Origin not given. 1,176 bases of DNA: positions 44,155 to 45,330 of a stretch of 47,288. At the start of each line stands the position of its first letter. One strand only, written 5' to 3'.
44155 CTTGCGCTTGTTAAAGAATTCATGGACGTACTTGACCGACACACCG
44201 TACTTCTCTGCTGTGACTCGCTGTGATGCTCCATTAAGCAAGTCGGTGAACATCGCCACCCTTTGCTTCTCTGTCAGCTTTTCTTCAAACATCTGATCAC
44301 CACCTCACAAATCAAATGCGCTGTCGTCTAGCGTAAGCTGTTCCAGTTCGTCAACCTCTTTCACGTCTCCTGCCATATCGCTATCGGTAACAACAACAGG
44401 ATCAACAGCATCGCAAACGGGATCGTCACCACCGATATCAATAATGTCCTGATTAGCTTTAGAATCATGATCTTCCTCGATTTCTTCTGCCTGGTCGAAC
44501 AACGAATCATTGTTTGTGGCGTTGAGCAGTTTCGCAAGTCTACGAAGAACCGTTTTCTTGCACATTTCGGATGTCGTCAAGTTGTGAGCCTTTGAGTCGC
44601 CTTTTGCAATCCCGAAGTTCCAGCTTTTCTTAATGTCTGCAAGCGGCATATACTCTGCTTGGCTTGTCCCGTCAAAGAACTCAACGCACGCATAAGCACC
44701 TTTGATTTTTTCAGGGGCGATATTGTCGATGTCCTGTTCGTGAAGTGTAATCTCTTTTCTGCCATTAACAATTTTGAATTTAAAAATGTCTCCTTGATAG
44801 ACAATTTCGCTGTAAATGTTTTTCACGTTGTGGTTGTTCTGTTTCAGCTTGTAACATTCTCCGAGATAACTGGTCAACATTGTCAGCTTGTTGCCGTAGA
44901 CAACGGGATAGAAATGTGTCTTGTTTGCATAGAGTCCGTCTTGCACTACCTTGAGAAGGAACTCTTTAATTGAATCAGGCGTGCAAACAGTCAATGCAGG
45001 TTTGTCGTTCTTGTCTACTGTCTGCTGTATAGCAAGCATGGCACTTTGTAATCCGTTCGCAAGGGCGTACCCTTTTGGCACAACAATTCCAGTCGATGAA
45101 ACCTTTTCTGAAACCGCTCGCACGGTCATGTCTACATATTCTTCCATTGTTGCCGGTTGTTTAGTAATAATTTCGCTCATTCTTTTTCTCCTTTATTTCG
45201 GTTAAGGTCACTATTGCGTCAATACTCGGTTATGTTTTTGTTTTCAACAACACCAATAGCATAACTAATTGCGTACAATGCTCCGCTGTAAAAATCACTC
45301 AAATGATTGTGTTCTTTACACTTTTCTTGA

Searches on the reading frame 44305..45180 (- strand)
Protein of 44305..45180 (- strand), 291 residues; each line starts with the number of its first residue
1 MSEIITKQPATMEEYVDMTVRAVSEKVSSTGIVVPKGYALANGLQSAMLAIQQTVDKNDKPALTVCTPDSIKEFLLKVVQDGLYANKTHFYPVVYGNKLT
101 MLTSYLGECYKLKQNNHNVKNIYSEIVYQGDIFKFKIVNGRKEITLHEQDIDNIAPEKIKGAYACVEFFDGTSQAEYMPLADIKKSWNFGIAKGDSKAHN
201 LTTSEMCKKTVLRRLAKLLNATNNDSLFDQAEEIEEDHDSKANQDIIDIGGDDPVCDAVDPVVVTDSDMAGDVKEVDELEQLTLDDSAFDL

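Call 9: search_protein_families(library=pfam, proteins=[window:44305-45180:-], max_evalue=0.01)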
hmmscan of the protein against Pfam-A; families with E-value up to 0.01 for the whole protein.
window:44305-45180:- (291 aa): 1 family
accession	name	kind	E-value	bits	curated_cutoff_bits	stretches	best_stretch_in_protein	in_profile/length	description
PF03837.19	RecT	-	1.3e-26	93.9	24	1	45-238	5-192/198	RecT family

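Call 13: find_related_loci(query=window:44305-45180:-, collection=viral_contigs, flank=10000)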
Query window:44305-45180:- (291 aa) in viral_contigs; peptide patterns used: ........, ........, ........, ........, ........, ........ (x = any residue, [..] = any of these).
6 stretches matched a pattern, but none encodes a relative of the query by tblastn (E <= 1e-3).

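Call 14: find_related_loci(query=window:44305-45180:-, collection=genome_contigs, flank=10000)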
Query window:44305-45180:- (291 aa) in genome_contigs; peptide patterns used: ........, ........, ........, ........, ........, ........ (x = any residue, [..] = any of these).
58 stretches matched a pattern, but none encodes a relative of the query by tblastn (E <= 1e-3).

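Call 15: find_encoding_contigs(protein=window:44305-45180:-, flank=10000, max_places=10)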
Protein window:44305-45180:- (291 aa): 3 contigs read that carry it; 2 places shown.
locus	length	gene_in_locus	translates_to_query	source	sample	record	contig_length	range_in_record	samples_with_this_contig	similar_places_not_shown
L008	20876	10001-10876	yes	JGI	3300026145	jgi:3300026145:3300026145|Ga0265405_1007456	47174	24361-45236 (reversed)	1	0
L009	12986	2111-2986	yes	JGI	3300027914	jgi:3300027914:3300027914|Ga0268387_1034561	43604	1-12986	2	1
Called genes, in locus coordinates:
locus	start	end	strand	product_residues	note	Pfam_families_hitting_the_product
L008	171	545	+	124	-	-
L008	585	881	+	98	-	-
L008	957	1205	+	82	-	-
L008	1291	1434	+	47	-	-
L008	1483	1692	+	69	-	-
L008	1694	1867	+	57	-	-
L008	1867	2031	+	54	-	-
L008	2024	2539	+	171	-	-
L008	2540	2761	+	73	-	-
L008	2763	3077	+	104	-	-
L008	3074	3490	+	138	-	-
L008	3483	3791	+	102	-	-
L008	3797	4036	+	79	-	-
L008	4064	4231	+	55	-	-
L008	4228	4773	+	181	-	PF00805:Pentapeptide, PF19062:DUF5758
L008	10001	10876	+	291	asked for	PF03837:RecT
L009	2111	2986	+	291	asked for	PF03837:RecT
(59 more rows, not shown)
